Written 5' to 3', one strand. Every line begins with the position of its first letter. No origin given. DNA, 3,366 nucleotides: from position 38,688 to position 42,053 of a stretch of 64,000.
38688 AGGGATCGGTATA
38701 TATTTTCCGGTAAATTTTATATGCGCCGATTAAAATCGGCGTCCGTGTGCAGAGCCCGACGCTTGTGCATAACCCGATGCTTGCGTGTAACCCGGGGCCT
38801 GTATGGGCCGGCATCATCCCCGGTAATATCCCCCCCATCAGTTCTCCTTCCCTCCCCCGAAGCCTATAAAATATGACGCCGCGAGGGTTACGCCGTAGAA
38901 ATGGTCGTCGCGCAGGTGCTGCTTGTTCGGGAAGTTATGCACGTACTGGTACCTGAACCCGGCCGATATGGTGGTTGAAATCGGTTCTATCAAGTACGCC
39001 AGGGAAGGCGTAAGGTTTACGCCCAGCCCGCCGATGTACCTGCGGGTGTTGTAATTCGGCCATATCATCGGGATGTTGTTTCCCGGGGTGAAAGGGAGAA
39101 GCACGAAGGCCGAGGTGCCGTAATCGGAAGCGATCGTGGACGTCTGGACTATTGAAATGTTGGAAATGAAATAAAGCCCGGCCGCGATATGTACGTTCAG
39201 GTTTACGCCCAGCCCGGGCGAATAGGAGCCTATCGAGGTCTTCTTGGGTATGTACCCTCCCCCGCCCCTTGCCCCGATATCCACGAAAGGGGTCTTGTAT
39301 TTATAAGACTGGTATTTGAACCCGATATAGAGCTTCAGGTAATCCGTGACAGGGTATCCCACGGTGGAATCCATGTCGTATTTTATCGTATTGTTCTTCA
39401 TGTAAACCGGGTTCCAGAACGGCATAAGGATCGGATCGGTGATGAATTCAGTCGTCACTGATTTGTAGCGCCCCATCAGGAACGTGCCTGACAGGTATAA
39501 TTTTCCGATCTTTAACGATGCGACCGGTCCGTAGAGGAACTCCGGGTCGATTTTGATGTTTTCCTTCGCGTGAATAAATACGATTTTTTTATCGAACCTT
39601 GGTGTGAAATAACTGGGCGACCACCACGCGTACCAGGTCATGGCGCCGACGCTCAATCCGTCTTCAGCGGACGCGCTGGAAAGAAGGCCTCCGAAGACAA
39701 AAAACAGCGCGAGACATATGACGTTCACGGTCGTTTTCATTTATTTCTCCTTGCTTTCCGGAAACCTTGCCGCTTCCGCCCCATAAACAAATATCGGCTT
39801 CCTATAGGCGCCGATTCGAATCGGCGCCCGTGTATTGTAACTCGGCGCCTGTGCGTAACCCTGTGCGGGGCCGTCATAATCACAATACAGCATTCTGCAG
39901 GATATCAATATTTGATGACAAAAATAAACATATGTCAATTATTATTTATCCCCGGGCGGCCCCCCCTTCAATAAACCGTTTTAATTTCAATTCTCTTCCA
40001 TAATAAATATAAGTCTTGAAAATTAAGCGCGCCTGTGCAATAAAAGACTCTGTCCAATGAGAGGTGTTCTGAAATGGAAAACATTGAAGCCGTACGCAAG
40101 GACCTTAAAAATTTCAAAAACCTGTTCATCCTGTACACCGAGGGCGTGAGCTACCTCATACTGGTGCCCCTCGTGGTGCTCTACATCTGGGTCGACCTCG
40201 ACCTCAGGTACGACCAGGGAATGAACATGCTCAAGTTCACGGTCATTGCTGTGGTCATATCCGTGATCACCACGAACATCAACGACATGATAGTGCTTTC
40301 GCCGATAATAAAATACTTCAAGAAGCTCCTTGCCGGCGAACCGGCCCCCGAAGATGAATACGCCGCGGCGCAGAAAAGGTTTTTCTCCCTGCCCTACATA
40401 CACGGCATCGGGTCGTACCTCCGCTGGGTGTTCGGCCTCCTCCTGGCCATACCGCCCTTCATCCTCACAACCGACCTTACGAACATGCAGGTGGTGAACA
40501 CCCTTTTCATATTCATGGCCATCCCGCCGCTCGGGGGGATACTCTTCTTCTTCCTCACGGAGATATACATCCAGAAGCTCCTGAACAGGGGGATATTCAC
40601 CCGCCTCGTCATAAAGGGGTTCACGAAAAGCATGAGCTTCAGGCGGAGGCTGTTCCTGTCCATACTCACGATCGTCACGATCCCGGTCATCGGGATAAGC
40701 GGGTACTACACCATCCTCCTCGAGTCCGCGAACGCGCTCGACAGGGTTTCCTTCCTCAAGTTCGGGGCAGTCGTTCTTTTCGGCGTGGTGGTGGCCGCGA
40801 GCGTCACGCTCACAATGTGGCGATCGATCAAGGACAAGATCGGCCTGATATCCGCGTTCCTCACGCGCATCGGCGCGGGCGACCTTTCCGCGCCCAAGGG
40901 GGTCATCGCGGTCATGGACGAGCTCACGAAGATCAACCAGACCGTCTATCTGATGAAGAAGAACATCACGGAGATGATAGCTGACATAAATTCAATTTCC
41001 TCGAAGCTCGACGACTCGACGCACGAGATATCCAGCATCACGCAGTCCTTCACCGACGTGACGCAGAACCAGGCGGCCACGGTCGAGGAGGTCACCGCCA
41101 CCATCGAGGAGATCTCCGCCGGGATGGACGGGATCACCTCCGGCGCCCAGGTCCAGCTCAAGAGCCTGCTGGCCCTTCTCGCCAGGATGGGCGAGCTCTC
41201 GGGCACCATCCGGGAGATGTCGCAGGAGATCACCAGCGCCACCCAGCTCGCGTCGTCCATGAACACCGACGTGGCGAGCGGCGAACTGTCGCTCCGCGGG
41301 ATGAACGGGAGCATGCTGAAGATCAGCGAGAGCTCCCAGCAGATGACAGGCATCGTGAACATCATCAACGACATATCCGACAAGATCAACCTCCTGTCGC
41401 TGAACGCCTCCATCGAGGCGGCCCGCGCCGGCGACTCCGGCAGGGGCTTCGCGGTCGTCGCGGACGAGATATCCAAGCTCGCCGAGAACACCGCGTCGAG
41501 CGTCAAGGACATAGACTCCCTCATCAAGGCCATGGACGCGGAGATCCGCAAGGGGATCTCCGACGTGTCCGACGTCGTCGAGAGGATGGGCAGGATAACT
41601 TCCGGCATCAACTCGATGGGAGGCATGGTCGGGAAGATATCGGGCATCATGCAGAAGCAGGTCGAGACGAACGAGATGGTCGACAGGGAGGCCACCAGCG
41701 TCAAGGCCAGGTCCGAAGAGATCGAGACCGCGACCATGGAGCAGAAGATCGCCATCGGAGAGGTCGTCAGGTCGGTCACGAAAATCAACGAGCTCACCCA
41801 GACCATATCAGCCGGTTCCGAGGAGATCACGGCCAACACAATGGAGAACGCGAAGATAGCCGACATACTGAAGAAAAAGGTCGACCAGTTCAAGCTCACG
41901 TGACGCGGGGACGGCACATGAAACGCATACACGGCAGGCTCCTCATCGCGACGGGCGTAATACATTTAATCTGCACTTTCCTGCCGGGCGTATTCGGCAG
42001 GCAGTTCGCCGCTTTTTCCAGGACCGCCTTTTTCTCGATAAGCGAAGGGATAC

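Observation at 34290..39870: Near-identical paralogous secreted/OMP genes with identical 3' halves flank a low-GC MBOAT island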

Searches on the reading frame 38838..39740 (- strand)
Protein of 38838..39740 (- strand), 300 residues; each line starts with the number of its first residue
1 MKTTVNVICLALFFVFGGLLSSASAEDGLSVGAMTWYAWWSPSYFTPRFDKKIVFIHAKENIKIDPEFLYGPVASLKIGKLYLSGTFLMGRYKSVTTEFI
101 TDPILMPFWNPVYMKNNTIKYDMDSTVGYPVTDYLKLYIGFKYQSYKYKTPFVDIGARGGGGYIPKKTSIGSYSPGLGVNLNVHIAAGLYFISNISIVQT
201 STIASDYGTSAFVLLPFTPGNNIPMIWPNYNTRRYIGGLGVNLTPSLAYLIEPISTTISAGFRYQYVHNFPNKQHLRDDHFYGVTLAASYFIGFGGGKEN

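Call 5: search_protein_families(library=pfam, proteins=[window:38838-39740:-], max_evalue=0.01)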
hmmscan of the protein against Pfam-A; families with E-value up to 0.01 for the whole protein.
window:38838-39740:- (300 aa): 1 family
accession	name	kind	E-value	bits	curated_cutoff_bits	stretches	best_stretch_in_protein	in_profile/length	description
PF13505.12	OMP_b-brl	-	0.003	18.2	28.7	1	96-192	73-151/175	Outer membrane protein beta-barrel domain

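Call 8: find_homologous_proteins(query=window:38838-39740:-)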
Query window:38838-39740:- (300 aa): 19 proteins with E <= 0.001 among 1909 candidates.
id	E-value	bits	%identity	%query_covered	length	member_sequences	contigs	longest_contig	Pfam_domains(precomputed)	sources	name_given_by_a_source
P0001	2.5e-201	686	100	100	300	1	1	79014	-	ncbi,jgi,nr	ncbi:MAG: hypothetical protein MUD12_11265 [Spirochaetes bacterium]|jgi:hypothetical protein|nr:hypo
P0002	7.2e-167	572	84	100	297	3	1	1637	-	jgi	-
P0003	3.3e-131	455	64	100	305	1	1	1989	-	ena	-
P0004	1.0e-26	112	32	87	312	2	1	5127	PF05150.19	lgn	-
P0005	5.5e-24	103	28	97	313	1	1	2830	-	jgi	jgi:hypothetical protein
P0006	4.9e-22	97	30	88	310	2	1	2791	-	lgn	-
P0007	2.1e-21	95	29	88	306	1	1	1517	-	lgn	-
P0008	1.3e-19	89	28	87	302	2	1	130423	-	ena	-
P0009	3.7e-16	77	30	97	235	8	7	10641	PF13505.13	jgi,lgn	-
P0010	7.8e-15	73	28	97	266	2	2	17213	-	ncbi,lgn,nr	ncbi:MAG: hypothetical protein KBA61_05800 [Spirochaetes bacterium]|nr:hypothetical protein [Spiroch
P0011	3.0e-14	71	29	97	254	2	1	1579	PF05150.19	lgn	-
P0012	1.8e-12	65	32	76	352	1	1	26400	-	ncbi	-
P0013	8.0e-11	60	29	90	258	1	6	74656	-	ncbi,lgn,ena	-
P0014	1.2e-10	59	26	91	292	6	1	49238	-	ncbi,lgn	-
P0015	6.8e-10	57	29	96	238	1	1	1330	-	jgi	jgi:hypothetical protein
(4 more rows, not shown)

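Call 12: search_protein_families(library=ncbifam, proteins=[window:38838-39740:-], max_evalue=1)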
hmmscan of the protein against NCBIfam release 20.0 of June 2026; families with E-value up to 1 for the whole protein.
window:38838-39740:- (300 aa): 0 families

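Call 15: find_related_loci(query=window:38838-39740:-, collection=genome_contigs, flank=10000)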
Query window:38838-39740:- (300 aa) in genome_contigs; peptide patterns used: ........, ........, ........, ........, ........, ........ (x = any residue, [..] = any of these).
46 stretches matched a pattern, but none encodes a relative of the query by tblastn (E <= 1e-3).

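Call 16: find_encoding_contigs(protein=P0002, flank=10000)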
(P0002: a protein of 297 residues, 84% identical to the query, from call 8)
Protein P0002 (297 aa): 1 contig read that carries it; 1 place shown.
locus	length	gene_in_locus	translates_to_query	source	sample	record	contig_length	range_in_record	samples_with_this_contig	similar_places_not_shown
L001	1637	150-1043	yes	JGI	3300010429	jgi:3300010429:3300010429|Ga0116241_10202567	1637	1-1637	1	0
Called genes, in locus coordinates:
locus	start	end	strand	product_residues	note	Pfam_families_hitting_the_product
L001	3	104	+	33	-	?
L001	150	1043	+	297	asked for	-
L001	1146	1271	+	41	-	-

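Call 17: find_encoding_contigs(protein=P0003, flank=10000)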
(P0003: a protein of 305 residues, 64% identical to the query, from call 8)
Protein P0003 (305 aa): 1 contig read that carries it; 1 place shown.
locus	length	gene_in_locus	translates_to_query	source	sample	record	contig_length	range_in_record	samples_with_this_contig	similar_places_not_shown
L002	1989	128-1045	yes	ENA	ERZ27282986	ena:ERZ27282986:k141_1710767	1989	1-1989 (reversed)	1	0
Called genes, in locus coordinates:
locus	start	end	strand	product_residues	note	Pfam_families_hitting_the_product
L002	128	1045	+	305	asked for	-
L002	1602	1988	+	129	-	?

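Call 25: find_related_loci(query=A1, collection=metagenome_contigs, flank=10000)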
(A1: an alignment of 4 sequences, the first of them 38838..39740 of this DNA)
Query A1 (300 aa) in metagenome_contigs; peptide patterns used: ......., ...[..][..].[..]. (x = any residue, [..] = any of these).
600 stretches matched a pattern, but none encodes a relative of the query by tblastn (E <= 1e-3).

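Call 43: predict_structure(alignment_id=A2)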
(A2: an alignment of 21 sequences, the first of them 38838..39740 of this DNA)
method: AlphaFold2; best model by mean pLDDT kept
length: 300 residues; sequences in the alignment: 21
mean_pLDDT: 79.0   pTM: 0.73
mean pLDDT of the five models: 79.0, 78.9, 77.2, 76.9, 76.9
residues with pLDDT >= 90: 126; 70-90: 78; 50-70: 80; < 50: 16
segments of 3 or more residues with pLDDT < 50: 47-57, 296-300
pLDDT, mean of each block of 10 residues (from residue 1): 74 65 73 96 62 47 87 91 93 77 57 81 94 92 89 61 72 94 92 95 78 59 59 80 95 89 92 71 96 62
secondary structure, 60 per line:
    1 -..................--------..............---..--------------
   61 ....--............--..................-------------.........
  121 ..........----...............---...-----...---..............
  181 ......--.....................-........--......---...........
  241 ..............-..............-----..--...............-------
elements in order: H2-19 E28-41 E61-64 E67-78 E81-98 E112-130 E135-149 E153-155 E161-163 E167-186 E189-209 E211-218 E221-226 E230-251 E256-269 E279-293

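Call 47: search_protein_representatives(alignment_id=A2)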
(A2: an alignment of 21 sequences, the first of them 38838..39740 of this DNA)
Query: 21 sequences, 277 profile positions. Proteins with E-value up to 0.001 (for the whole library): 917; up to 1e-10: 653; up to 1e-30: 378. The best 150 are listed.
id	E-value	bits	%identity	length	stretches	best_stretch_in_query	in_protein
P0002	4.4e-94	330.8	-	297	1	1-276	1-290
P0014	1.4e-86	306.3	-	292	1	1-276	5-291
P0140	4.9e-85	301.2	-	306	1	3-277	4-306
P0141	5.3e-82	291.2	-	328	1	1-277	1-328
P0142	2.5e-79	282.5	-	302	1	5-276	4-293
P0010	8.0e-79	280.8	-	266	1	1-277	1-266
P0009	3.2e-75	269.0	-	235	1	1-276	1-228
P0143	8.4e-72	257.8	-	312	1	1-276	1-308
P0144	2.6e-71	256.2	-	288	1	8-277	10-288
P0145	2.8e-71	256.1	-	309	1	1-276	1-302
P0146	4.8e-71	255.3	-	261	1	2-277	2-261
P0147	8.9e-71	254.4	-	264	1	1-277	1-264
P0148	1.4e-69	250.5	-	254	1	1-277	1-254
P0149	2.3e-69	249.8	-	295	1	1-276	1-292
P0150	2.7e-69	249.5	-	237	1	3-277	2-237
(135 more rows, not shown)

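Call 56: find_related_loci(query=A2, collection=genome_contigs, flank=6000)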
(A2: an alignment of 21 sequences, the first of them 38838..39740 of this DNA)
Query A2 (300 aa) in genome_contigs; peptide patterns used: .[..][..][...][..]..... (x = any residue, [..] = any of these).
9 stretches matched a pattern; 8 encode a relative of the query (tblastn E <= 1e-3); 8 distinct loci.
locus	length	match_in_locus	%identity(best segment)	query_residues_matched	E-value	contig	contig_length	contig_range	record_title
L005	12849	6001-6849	33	1-290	9e-38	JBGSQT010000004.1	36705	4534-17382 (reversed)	MAG: Spirochaetota bacterium isolate JTS-AC34 k141_3616102, whole genome shotgun sequence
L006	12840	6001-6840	30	1-290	4e-33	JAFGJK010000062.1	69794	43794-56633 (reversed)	MAG: Spirochaetes bacterium isolate Zod_Metabat.271 k87_4684951, whole genome shotgun sequence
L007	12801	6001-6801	32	29-290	8e-32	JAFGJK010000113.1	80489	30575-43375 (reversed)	MAG: Spirochaetes bacterium isolate Zod_Metabat.271 k87_10184969, whole genome shotgun sequence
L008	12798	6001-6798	29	30-290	1e-24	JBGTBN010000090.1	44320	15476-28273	MAG: Spirochaetota bacterium isolate JTS-AC98 k141_432015, whole genome shotgun sequence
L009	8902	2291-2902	29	29-290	2e-22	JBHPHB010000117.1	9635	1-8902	Spirochaetota bacterium isolate SAG AM-311-O03 NODE_117_length_9635_cov_20.900418, whole genome shotgun sequence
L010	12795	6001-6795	27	57-298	5e-21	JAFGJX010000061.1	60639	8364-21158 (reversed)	MAG: Spirochaetes bacterium isolate Zod_Metabat.30 k87_5978108, whole genome shotgun sequence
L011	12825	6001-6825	28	20-299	1e-18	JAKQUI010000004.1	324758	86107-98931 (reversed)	MAG: Spirochaetota bacterium isolate USST_maxbin.066 k141_1862294, whole genome shotgun sequence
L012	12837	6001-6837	31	12-300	2e-36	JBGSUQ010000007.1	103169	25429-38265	MAG: Spirochaetota bacterium isolate JTS-AC436 k141_1360427, whole genome shotgun sequence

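Call 69: search_solved_structures(query=A2, max_evalue=1)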
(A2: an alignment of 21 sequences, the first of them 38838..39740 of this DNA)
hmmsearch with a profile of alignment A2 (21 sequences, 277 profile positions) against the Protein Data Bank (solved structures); distinct sequences matched with E-value up to 1: 3.
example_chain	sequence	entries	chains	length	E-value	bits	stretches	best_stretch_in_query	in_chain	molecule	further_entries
3dzm_A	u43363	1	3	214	0.079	15.1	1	151-197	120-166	Hypothetical conserved protein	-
2p1a_A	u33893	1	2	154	0.54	12.3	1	82-147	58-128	Hypothetical protein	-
5hu4_A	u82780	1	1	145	0.74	11.9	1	54-111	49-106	Cysteine protease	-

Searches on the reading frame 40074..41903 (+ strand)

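Call 5: search_protein_families(library=pfam, proteins=[window:40074-41903:+], max_evalue=0.01)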
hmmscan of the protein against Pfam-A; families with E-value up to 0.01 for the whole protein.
window:40074-41903:+ (609 aa): 3 families
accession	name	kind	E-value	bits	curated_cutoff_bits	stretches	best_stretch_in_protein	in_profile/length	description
PF00015.26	MCPsignal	-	9.6e-31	107.4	34.6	1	392-574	3-171/172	Methyl-accepting chemotaxis protein (MCP) signalling domain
PF06103.16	DUF948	-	0.0013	19.3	37.2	0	335-397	26-88/89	Bacterial protein of unknown function (DUF948)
PF05791.16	Bacillus_HBL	-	0.009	16.3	29.1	1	280-349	103-172/177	Bacillus haemolytic enterotoxin (HBL)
